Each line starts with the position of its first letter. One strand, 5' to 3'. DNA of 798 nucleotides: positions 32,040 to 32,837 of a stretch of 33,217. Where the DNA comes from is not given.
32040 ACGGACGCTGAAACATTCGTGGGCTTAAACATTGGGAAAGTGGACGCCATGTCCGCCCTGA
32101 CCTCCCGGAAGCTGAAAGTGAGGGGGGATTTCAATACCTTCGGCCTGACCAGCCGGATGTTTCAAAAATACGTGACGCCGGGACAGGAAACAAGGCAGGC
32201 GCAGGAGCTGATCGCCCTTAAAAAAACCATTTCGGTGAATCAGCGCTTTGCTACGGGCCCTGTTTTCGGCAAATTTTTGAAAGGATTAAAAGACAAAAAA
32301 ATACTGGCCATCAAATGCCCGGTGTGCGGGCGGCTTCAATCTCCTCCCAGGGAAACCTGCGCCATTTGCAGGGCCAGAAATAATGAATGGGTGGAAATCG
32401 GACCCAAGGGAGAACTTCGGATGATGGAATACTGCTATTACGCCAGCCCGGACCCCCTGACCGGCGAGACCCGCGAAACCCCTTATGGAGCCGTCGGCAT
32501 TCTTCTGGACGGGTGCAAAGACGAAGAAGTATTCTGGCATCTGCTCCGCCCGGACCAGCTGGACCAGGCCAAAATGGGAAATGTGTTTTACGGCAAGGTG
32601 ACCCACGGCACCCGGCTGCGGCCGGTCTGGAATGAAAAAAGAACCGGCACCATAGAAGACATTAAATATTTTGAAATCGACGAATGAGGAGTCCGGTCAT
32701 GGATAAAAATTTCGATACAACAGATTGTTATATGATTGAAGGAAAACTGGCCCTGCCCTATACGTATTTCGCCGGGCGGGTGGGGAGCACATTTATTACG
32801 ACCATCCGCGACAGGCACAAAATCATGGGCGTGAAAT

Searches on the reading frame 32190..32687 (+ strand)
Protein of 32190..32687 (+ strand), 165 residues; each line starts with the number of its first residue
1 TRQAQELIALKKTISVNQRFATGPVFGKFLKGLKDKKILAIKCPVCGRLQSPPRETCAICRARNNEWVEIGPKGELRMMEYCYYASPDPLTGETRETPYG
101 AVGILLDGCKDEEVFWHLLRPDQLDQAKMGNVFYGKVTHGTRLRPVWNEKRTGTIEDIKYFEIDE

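Call 69: search_protein_families(library=pfam, proteins=[window:32190-32687:+], max_evalue=0.01)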
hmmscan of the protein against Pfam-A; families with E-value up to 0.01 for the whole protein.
window:32190-32687:+ (165 aa): 2 families
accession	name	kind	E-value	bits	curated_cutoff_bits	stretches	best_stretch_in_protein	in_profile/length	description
PF12172.15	zf-ChsH2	-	2.8e-05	24.3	23.2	1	31-66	2-37/37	ChsH2, rubredoxin-like zinc ribbon domain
PF04981.18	NMD3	-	0.0084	16.1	24.9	0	43-82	1-41/243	NMD3 family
